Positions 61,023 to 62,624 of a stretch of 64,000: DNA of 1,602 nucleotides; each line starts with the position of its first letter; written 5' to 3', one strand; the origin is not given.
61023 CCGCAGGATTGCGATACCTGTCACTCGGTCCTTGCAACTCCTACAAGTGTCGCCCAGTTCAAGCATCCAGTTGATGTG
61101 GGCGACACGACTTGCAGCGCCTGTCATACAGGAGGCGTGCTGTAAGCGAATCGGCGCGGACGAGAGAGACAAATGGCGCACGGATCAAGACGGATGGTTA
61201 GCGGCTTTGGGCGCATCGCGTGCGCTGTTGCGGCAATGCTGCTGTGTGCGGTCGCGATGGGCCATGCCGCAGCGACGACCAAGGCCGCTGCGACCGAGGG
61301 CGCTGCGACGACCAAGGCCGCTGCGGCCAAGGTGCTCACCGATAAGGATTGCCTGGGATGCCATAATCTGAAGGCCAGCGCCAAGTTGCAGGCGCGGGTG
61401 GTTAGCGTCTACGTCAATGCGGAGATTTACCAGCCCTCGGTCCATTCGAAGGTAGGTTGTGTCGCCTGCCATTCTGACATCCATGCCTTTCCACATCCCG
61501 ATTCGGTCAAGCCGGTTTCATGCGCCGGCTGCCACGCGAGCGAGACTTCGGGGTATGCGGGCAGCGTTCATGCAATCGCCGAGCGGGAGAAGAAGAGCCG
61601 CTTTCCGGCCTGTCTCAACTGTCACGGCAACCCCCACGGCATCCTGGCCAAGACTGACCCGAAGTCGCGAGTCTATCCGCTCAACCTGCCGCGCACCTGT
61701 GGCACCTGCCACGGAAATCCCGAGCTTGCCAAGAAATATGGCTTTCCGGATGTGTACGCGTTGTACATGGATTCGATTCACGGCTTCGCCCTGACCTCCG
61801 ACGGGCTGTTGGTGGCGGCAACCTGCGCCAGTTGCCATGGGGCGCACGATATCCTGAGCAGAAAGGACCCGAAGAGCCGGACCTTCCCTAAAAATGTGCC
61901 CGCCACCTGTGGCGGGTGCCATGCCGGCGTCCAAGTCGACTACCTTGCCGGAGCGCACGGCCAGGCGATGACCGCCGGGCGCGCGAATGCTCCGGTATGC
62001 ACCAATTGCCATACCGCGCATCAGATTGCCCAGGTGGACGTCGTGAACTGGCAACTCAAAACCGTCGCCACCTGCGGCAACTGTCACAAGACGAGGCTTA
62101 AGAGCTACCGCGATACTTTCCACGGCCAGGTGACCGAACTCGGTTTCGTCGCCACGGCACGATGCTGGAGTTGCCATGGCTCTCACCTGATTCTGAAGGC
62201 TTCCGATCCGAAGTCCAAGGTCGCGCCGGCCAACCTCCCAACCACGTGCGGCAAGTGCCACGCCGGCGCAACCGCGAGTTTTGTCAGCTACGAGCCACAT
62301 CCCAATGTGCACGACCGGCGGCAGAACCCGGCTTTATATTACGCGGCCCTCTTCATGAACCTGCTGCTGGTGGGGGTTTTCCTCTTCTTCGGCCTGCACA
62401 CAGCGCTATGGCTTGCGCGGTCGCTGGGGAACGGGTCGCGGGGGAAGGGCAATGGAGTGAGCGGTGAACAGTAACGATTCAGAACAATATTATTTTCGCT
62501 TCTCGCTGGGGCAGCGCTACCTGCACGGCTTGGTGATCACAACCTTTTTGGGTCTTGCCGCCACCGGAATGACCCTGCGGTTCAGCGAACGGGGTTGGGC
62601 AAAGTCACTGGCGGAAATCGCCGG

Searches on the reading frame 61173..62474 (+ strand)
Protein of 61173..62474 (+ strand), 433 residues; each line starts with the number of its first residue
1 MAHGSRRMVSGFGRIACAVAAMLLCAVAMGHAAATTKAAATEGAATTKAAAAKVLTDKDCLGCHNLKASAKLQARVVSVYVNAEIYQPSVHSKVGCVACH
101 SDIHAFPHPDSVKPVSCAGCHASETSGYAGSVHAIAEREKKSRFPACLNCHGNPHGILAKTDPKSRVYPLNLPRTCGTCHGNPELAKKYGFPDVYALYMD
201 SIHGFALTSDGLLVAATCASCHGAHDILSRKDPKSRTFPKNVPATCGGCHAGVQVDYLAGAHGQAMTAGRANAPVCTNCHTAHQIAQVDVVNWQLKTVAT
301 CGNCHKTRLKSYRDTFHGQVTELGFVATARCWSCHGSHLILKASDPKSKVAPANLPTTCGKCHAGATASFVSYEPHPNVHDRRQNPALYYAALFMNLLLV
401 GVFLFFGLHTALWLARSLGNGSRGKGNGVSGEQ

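Call 5: search_protein_families(library=pfam, proteins=[window:61173-62474:+], max_evalue=0.01)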
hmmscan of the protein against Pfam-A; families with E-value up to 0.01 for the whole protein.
window:61173-62474:+ (433 aa): 7 families
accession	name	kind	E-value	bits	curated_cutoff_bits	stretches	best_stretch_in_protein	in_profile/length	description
PF14522.11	Cytochrome_C7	-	5.1e-18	65.1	24.8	5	56-121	12-66/67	Cytochrome c7 and related cytochrome c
PF14537.11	Cytochrom_c3_2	-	1.5e-14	54.6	25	2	216-306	7-79/79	Cytochrome c3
PF09699.15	Paired_CXXCH_1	-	1.1e-13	51.1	20.6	2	275-307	8-38/41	Doubled CXXCH motif (Paired_CXXCH_1)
PF02085.21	Cytochrom_CIII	-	2.2e-10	41.2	22.9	2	89-180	26-101/101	Class III cytochrome C family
PF22113.1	Mtrc-MtrF_II-IV_dom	-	2e-09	37.6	30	0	95-289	8-172/176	Outer membrane cytochrome MtrC/MtrF-like, domains II/IV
PF22678.1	Cytochrom_c_NrfB-like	-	0.00011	23.1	27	0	176-250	1-65/89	Cytochrome c-type protein NrfB-like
PF20120.5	DUF6510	-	0.0099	16.2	26.4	1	275-313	28-66/86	Family of unknown function (DUF6510)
